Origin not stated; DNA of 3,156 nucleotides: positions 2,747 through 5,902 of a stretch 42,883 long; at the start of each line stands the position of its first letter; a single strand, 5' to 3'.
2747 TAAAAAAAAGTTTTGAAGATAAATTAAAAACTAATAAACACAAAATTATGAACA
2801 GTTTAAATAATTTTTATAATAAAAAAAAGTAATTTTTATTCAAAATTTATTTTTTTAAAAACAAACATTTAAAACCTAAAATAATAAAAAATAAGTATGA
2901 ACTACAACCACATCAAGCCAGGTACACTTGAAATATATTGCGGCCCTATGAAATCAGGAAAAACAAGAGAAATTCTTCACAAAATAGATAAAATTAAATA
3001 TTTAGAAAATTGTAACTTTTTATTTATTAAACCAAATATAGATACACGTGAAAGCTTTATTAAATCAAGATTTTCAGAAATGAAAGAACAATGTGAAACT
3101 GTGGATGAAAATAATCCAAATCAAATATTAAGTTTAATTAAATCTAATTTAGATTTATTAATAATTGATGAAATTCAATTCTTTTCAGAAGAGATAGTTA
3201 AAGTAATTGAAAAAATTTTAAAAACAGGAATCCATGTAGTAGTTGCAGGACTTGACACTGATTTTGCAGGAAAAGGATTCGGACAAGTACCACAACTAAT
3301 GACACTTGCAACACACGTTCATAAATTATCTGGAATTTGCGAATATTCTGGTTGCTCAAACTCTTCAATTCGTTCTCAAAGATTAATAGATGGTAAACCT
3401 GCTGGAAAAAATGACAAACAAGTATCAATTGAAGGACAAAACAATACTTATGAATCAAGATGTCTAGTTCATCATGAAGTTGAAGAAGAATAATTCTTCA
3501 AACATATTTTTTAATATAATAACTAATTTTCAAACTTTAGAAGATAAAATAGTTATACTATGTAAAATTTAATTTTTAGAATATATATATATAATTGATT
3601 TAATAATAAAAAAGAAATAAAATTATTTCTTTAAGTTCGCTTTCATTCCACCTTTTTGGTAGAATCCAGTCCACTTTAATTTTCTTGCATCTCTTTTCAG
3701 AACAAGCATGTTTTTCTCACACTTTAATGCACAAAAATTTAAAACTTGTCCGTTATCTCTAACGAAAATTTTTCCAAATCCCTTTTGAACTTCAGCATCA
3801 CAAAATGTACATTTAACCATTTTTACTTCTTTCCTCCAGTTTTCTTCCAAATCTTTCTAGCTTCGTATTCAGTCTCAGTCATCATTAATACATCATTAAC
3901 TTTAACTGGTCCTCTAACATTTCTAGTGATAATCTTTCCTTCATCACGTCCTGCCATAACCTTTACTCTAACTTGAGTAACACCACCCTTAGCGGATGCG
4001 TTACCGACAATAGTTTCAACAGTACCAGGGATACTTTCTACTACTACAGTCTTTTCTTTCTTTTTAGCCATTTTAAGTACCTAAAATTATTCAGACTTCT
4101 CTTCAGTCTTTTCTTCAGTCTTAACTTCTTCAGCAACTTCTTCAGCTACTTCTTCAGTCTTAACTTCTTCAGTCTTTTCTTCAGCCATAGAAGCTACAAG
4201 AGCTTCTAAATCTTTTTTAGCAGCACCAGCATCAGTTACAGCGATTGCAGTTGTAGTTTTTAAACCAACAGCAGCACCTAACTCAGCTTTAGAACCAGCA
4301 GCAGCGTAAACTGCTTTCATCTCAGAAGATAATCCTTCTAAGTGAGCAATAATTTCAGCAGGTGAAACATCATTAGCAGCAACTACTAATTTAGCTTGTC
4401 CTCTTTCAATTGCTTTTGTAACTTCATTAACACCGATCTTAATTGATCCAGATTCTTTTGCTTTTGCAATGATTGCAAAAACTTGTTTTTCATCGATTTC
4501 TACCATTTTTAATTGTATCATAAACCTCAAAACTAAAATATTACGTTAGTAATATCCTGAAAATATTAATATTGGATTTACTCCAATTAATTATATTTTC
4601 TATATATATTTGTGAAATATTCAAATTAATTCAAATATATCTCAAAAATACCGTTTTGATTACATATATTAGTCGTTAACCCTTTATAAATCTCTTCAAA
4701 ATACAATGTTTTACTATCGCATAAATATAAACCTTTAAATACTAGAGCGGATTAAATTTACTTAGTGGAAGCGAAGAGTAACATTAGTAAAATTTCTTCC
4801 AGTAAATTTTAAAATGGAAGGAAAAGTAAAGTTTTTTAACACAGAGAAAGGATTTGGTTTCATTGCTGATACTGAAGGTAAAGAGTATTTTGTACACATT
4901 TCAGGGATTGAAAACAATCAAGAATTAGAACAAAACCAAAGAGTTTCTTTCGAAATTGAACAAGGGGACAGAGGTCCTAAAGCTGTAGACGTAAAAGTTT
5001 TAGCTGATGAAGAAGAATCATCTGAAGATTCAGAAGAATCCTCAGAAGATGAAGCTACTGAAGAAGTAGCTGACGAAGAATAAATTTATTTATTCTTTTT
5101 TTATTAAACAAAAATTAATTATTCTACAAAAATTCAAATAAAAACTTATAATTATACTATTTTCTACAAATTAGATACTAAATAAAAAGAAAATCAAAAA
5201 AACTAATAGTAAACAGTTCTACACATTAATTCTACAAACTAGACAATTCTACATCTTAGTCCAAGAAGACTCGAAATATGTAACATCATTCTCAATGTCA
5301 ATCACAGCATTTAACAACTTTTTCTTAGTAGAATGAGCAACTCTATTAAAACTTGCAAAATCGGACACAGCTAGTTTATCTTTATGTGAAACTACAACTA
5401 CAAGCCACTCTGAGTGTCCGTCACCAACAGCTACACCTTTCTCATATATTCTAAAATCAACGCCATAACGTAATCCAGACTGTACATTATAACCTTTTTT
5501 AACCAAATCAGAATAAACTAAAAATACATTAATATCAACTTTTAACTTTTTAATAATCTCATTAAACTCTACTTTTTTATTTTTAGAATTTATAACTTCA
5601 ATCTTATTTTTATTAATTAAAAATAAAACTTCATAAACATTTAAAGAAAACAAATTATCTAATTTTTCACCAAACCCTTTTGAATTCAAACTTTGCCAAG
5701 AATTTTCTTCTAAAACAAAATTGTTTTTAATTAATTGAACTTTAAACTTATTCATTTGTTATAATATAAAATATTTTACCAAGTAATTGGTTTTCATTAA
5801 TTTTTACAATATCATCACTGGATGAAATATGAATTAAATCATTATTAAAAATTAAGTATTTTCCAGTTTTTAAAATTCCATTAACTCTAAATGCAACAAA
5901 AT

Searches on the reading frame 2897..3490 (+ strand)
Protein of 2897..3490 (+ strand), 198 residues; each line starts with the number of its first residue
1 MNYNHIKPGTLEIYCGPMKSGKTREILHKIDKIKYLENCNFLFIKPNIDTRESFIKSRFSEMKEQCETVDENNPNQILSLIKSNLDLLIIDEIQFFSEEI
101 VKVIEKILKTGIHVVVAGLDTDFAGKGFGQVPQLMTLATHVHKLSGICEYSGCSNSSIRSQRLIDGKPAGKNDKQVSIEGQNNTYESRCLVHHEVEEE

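Call 74: search_protein_families(library=pfam, proteins=[window:2897-3490:+], max_evalue=0.0001)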
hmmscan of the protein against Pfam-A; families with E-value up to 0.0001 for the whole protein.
window:2897-3490:+ (198 aa): 1 family
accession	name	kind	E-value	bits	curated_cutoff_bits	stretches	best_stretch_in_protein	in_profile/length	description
PF00265.24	TK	-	2.3e-34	119.2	20.6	1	9-193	1-176/176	Thymidine kinase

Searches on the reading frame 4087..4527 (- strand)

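Call 75: search_protein_families(library=pfam, proteins=[window:4087-4527:-], max_evalue=0.0001)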
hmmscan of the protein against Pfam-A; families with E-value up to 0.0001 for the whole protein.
window:4087-4527:- (146 aa): 1 family
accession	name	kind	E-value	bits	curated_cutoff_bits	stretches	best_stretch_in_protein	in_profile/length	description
PF01248.31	Ribosomal_L7Ae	-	3.1e-21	75.3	22.1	1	18-104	5-92/95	Ribosomal protein L7Ae/L30e/S12e/Gadd45 family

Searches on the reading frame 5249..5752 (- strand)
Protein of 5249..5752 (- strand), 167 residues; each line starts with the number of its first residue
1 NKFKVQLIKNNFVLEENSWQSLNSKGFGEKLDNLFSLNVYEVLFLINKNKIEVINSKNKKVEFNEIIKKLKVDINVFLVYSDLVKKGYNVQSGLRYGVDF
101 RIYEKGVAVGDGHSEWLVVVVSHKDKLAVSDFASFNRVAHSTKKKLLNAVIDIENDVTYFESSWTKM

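Call 74: search_protein_families(library=pfam, proteins=[window:5249-5752:-], max_evalue=0.0001)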
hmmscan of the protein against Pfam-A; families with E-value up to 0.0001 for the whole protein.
window:5249-5752:- (167 aa): 2 families
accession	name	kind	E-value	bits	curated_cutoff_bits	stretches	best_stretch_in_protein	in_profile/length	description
PF01974.23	tRNA_int_endo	-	1.1e-21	77.1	27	1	77-159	5-85/85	tRNA intron endonuclease, catalytic C-terminal domain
PF02778.19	tRNA_int_endo_N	-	1.6e-06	28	21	1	13-66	11-66/67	tRNA intron endonuclease, N-terminal domain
